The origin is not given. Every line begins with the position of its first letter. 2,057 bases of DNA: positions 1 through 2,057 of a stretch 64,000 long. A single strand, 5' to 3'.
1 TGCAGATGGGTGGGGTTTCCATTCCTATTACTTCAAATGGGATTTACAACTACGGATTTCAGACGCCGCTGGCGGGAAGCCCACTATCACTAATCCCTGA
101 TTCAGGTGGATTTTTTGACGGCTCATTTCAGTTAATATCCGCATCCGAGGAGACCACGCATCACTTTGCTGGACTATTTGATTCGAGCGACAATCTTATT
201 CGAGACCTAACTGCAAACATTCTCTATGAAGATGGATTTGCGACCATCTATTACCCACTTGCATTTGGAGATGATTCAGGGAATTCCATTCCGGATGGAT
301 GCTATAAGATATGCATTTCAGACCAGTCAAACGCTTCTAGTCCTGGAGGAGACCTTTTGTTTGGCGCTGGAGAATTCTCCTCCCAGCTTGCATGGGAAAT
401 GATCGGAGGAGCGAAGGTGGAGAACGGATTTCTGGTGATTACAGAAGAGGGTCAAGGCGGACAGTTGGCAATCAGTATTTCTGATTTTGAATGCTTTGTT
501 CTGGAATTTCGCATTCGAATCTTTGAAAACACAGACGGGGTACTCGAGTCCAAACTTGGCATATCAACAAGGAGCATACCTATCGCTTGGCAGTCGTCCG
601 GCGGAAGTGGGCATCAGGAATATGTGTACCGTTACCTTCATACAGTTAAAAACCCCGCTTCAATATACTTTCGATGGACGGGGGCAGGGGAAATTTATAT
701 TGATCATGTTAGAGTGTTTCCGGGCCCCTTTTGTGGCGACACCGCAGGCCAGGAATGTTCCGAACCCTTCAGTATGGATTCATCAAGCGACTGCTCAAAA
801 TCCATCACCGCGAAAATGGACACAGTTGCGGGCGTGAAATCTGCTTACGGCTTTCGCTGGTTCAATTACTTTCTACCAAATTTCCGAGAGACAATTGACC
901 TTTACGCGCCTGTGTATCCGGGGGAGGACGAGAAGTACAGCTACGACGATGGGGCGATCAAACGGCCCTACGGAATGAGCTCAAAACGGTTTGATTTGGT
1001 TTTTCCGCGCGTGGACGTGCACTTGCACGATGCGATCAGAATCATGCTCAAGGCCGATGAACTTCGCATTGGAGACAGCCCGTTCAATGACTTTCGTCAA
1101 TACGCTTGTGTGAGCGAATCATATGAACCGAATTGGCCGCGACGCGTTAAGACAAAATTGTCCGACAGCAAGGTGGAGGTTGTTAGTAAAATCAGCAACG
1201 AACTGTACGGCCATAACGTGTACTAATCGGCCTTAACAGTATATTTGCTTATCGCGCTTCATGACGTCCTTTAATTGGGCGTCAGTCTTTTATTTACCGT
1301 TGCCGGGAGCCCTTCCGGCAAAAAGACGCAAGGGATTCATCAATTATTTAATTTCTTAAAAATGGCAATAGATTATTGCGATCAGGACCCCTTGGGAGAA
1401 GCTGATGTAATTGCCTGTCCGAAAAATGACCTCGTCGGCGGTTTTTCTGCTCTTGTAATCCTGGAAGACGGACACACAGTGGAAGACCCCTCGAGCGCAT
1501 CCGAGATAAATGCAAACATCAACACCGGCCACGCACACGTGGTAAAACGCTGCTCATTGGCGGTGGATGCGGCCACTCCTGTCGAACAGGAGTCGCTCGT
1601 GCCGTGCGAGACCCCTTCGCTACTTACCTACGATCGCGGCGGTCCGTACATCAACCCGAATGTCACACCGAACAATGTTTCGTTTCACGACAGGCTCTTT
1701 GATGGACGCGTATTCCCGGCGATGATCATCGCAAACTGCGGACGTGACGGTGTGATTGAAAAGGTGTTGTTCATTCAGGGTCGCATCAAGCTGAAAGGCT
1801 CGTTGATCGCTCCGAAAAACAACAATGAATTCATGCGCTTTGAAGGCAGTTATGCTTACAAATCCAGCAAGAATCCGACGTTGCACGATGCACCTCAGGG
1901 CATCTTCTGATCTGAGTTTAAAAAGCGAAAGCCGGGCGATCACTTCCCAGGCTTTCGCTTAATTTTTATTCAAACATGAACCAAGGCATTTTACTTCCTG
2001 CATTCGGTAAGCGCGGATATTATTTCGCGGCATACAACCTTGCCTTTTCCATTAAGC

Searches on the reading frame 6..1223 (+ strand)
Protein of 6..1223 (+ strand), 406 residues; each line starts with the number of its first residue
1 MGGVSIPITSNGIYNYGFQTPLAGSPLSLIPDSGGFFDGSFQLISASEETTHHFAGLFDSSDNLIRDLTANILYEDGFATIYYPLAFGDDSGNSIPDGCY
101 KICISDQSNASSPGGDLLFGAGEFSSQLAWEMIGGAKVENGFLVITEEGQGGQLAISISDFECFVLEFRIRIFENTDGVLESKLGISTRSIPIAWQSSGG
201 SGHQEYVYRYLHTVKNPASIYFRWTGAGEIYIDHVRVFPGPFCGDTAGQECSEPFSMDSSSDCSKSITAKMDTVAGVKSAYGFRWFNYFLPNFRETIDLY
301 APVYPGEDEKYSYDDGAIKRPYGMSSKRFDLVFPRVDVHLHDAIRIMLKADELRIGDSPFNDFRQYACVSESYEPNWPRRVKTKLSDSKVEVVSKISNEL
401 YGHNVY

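Call 3: search_protein_families(library=pfam, proteins=[window:6-1223:+], max_evalue=1)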
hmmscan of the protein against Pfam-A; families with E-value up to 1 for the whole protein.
window:6-1223:+ (406 aa): 0 families

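Call 4: search_protein_families(library=phrogs, proteins=[window:6-1223:+], max_evalue=0.01)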
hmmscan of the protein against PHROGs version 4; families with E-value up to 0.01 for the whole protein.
window:6-1223:+ (406 aa): 0 families

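Call 30: search_protein_families(library=ncbifam, proteins=[window:6-1223:+], max_evalue=0.1)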
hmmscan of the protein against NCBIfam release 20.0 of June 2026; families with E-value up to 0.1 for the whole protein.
window:6-1223:+ (406 aa): 0 families

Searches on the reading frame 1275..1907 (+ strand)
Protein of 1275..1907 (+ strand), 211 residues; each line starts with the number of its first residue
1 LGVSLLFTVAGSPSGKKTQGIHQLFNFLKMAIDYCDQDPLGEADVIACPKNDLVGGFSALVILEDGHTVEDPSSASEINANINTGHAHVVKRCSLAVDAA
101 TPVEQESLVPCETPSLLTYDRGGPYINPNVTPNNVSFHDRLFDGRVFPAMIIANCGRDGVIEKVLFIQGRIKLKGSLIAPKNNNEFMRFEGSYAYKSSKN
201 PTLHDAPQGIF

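Call 3: search_protein_families(library=pfam, proteins=[window:1275-1907:+], max_evalue=1)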
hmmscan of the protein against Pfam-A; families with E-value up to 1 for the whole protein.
window:1275-1907:+ (211 aa): 0 families

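Call 4: search_protein_families(library=phrogs, proteins=[window:1275-1907:+], max_evalue=0.01)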
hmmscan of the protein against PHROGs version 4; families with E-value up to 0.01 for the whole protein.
window:1275-1907:+ (211 aa): 0 families

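Call 96: search_solved_structures(query=A6, max_evalue=10, show_alignments=1)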
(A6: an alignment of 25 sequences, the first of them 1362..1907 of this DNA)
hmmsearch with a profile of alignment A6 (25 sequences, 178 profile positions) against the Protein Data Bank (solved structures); distinct sequences matched with E-value up to 10: 0.

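Call 97: search_dna_similar(query=window:1362-1907:+, collection=phages, mode=protein, max_evalue=0.01, max_rows=10)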
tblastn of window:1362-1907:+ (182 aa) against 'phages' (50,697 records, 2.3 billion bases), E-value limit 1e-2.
No match.
